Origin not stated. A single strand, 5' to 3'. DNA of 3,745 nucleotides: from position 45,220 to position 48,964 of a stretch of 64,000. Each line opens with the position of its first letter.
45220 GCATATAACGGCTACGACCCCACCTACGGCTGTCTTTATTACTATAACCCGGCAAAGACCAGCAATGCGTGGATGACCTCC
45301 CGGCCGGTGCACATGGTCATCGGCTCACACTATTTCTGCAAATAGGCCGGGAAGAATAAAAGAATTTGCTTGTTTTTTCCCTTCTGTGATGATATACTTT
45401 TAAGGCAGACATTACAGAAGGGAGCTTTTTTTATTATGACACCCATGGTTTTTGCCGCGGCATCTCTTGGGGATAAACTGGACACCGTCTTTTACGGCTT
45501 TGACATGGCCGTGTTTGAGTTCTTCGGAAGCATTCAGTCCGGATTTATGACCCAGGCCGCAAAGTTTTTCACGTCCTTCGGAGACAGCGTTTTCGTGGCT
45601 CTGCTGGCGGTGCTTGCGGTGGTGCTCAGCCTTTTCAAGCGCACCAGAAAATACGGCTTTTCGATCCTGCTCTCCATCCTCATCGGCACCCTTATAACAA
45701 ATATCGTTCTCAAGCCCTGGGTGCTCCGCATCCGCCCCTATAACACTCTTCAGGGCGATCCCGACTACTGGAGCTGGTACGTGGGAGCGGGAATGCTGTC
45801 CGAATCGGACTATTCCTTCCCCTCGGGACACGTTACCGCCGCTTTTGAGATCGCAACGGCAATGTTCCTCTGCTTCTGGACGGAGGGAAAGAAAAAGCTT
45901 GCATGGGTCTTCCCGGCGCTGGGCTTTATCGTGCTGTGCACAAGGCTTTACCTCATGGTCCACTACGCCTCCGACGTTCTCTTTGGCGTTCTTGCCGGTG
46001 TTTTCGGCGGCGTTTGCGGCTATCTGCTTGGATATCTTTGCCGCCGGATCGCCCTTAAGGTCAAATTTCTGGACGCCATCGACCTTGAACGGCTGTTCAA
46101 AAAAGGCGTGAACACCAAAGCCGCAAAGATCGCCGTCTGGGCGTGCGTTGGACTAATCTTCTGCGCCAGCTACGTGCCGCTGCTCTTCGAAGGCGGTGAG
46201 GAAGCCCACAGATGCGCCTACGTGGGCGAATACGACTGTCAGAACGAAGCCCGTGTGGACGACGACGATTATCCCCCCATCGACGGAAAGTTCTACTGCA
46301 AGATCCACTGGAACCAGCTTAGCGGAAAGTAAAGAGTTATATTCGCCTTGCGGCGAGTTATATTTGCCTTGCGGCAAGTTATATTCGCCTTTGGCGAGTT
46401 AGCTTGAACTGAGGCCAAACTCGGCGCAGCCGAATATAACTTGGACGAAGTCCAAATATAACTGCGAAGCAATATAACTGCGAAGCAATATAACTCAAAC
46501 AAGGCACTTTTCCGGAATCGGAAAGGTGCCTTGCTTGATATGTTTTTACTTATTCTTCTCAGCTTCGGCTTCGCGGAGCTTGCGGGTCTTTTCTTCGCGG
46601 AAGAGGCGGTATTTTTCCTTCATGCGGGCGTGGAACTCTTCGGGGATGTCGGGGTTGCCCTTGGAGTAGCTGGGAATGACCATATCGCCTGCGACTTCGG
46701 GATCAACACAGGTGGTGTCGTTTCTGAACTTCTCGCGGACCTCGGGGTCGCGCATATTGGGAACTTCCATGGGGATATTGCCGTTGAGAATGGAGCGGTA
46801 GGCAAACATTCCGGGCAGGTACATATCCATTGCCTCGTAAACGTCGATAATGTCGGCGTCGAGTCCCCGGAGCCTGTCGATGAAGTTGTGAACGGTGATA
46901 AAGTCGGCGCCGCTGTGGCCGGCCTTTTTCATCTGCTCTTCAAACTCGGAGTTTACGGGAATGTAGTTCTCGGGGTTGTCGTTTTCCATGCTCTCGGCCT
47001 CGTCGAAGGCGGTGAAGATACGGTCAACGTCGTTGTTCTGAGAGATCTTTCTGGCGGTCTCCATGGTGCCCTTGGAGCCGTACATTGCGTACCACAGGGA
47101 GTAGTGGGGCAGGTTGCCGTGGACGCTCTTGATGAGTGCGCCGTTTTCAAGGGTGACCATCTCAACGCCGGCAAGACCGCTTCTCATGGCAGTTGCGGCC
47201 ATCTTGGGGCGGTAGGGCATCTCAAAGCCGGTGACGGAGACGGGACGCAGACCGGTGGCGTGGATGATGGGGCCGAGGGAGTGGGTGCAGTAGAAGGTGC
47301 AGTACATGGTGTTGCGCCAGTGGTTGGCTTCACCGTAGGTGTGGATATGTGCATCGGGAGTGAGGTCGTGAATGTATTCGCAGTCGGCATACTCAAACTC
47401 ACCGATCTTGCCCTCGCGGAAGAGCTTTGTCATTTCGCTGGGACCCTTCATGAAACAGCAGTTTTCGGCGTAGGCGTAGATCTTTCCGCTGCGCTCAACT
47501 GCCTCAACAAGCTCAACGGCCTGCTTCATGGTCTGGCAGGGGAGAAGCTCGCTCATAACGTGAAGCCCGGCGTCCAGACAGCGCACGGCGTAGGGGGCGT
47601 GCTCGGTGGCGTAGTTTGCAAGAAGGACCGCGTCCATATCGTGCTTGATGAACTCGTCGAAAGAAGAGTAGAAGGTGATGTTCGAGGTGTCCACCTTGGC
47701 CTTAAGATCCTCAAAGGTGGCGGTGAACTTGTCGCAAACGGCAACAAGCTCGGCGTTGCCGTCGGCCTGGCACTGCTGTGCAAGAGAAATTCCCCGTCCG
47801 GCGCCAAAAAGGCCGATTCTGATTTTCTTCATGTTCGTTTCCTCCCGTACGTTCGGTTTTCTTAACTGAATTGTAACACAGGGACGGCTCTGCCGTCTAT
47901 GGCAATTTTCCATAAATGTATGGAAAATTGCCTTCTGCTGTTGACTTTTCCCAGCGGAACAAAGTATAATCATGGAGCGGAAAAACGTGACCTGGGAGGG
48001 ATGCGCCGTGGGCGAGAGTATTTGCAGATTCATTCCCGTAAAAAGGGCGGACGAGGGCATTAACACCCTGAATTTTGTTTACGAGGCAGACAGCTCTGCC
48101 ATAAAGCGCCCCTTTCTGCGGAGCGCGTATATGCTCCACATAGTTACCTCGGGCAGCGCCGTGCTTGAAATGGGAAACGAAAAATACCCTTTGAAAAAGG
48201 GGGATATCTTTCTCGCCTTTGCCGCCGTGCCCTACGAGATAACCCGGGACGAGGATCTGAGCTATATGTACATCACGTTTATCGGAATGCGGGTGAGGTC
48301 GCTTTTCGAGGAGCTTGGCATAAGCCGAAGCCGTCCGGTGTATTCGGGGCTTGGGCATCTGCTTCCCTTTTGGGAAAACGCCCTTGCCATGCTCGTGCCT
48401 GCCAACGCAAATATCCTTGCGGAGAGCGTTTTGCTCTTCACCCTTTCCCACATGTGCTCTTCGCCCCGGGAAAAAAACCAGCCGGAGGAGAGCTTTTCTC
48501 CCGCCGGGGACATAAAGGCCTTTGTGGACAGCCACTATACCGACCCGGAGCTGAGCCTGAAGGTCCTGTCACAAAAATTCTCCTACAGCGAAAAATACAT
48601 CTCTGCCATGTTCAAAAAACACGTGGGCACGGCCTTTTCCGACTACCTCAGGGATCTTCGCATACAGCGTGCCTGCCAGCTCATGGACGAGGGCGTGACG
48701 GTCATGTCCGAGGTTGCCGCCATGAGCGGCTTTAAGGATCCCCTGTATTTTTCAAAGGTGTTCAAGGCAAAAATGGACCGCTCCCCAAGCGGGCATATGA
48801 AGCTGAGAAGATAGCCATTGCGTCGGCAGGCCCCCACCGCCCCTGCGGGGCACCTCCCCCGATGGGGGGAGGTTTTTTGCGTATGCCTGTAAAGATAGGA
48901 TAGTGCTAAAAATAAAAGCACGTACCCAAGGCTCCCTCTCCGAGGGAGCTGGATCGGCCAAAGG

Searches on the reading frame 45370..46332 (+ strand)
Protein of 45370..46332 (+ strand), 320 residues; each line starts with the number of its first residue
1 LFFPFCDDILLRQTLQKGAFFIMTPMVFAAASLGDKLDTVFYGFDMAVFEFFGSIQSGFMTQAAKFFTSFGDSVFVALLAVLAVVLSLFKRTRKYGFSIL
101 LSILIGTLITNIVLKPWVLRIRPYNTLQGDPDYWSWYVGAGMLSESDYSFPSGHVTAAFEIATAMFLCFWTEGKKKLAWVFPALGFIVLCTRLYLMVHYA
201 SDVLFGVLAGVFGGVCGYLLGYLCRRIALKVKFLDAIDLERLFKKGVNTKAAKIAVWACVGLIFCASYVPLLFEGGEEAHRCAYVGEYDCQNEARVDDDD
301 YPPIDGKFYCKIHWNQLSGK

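Call 66: search_protein_families(library=pfam, proteins=[window:45370-46332:+], max_evalue=0.00001)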
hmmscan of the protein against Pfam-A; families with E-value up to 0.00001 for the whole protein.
window:45370-46332:+ (320 aa): 2 families
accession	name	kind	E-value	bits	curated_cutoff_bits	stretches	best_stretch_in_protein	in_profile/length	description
PF01569.27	PAP2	-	5.8e-19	68.6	27.2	1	98-218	4-122/130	PAP2 superfamily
PF14378.12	PAP2_3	-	8.1e-07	29.5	27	1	76-210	42-184/190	PAP2 superfamily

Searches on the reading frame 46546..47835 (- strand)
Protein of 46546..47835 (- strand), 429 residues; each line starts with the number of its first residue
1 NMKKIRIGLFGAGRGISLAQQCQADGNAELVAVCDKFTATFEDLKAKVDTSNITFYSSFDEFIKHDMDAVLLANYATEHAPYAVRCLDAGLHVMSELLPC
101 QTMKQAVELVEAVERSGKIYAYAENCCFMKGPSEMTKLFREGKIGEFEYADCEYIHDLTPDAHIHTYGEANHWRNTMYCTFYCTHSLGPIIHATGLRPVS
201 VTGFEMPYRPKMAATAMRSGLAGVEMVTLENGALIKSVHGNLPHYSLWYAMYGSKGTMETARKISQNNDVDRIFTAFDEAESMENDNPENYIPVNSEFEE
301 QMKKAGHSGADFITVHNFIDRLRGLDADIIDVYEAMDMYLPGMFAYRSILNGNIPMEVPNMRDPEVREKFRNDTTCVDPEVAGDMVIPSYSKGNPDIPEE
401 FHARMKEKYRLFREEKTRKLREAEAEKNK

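Call 12: search_protein_families(library=pfam, proteins=[window:46546-47835:-], max_evalue=0.1)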
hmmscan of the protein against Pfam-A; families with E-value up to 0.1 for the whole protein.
window:46546-47835:- (429 aa): 3 families
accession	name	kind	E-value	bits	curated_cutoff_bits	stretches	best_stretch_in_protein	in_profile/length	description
PF01408.29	GFO_IDH_MocA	-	2.9e-11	44.5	24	1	5-121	1-117/120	Oxidoreductase family, NAD-binding Rossmann fold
PF21252.2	Glyco_hydro_109_C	-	4.7e-06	26.5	27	1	135-195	3-79/187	Glycosyl hydrolase 109, C-terminal domain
PF22725.1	GFO_IDH_MocA_C3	-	0.021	15.3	27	1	135-258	4-123/124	GFO/IDH/MocA C-terminal domain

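Call 13: search_protein_families(library=ncbifam, proteins=[window:46546-47835:-], max_evalue=0.1)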
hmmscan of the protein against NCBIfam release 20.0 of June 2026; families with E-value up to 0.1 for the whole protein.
window:46546-47835:- (429 aa): 8 families
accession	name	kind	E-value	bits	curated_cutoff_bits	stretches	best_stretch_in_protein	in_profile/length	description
TIGR04380.1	myo_inos_iolG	equivalog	1.3e-10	40.7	355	1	4-149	1-147/330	inositol 2-dehydrogenase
NF040723.1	UDP-GlcNAcDh_Arch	equivalog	4.5e-07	29.7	450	1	6-145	2-139/302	UDP-N-acetylglucosamine 3-dehydrogenase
NF008607.0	PRK11579.1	subfamily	8.4e-06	25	330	1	4-153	4-151/346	oxidoreductase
NF007574.0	PRK10206.1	equivalog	1.2e-05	24.5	352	1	47-147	45-146/345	oxidoreductase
NF058563.1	BT_2159_fam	equivalog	4.3e-05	22.7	650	1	5-160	1-157/350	disaccharide 3-dehydrogenase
NF052479.1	LevoglcsnDh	equivalog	0.00036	19.3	650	1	60-161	66-168/386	levoglucosan dehydrogenase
NF052679.1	InsChiInosDhIolG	equivalog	0.0013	17.8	540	1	25-120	25-120/343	bifunctional inositol 2-dehydrogenase/D-chiro-inositol 1-dehydrogenase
TIGR03855.1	NAD_NadX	equivalog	0.0091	15.5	206.55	1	27-94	1-65/229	aspartate dehydrogenase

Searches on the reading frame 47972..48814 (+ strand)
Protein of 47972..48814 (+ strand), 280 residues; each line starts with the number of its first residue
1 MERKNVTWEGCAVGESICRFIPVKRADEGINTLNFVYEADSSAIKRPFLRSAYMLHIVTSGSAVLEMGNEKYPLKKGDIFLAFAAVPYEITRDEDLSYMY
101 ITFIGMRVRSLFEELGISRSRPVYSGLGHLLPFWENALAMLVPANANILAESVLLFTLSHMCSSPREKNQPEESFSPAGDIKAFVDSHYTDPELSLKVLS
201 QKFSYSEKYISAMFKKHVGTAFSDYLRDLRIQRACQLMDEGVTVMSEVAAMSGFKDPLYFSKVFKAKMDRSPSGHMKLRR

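Call 9: find_encoding_contigs(protein=window:47972-48814:+, flank=10000, max_places=10)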
Protein window:47972-48814:+ (280 aa): no gene with exactly this product is on record in the collection.

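Call 12: search_protein_families(library=pfam, proteins=[window:47972-48814:+], max_evalue=0.1)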
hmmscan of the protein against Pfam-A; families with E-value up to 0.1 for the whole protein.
window:47972-48814:+ (280 aa): 6 families
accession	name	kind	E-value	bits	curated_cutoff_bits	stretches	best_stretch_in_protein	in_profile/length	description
PF12833.13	HTH_18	-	2.3e-16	60.3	33.6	1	199-273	1-75/80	Helix-turn-helix domain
PF00165.29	HTH_AraC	-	7.7e-11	42.3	26.6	2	246-273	12-38/42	Bacterial regulatory helix-turn-helix proteins, AraC family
PF02311.25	AraC_binding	-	9.8e-08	32.3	21.1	1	51-123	22-96/135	AraC-like ligand binding domain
PF21621.3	MPI_cupin_dom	-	0.0011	19.3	27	1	50-85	26-63/79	Mannose-6-phosphate isomerase, cupin domain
PF14525.12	AraC_binding_2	-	0.0023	18.1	27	1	43-97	46-100/173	AraC-binding-like domain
PF07883.17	Cupin_2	-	0.0034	17.5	27.2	1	56-95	22-63/70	Cupin domain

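Call 13: search_protein_families(library=ncbifam, proteins=[window:47972-48814:+], max_evalue=0.1)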
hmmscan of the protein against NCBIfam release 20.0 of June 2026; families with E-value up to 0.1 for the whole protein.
window:47972-48814:+ (280 aa): 31 families (the best 25 are shown)
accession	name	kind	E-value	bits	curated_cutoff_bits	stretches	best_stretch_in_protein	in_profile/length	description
NF007860.0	PRK10572.1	equivalog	1.2e-17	63.7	208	2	180-276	187-282/292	arabinose operon transcriptional regulator AraC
NF047455.1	TF_Staph_AryK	equivalog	7e-17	60.9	850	1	164-275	145-255/759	transcriptional regulator AryK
NF049932.1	TranspRegBtr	equivalog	1.6e-16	60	900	1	172-280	160-267/531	bacillibactin transport transcriptional regulator Btr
NF007243.0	PRK09685.1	equivalog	6.7e-13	48.7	199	1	58-274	78-297/303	transcriptional regulator FeaR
NF047788.1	TransRegPocR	equivalog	2.8e-11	43.2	500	1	182-273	195-285/296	transcriptional regulator PocR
NF010025.2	PRK13500.1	equivalog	2.6e-10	40.3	525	1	194-275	193-274/282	HTH-type transcriptional activator RhaR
TIGR04094.1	adjacent_YSIRK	equivalog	6e-10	38.6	200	1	193-272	301-379/383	YSIRK-targeted surface antigen transcriptional regulator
NF007584.0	PRK10219.1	equivalog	1e-09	38.7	174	1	181-275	10-103/107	superoxide response transcriptional regulator SoxS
NF010027.0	PRK13502.1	equivalog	1e-09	38.3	384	1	193-276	192-275/282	HTH-type transcriptional activator RhaR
NF010026.0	PRK13501.1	equivalog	1.7e-09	37.3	363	1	198-273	197-272/290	HTH-type transcriptional activator RhaR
NF010028.0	PRK13503.1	equivalog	5.8e-09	35.7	288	1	151-273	147-267/278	HTH-type transcriptional activator RhaS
NF033869.1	viru_reg_Rsp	equivalog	4.1e-08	32.2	400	1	182-273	153-243/701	AraC family transcriptional regulator Rsp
TIGR02297.1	HpaA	equivalog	7.6e-08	31.9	274.65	1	151-274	161-283/287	4-hydroxyphenylacetate catabolism regulatory protein HpaA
NF052534.1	RzbtTranRegRhrA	equivalog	1.1e-07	31.4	500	1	170-278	201-310/312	rhizobactin biosynthesis transcriptional regulator RhrA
NF052371.1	TransRegGbdRPseu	equivalog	1e-06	28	480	1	194-274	242-322/365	choline metabolism transcriptional regulator GbdR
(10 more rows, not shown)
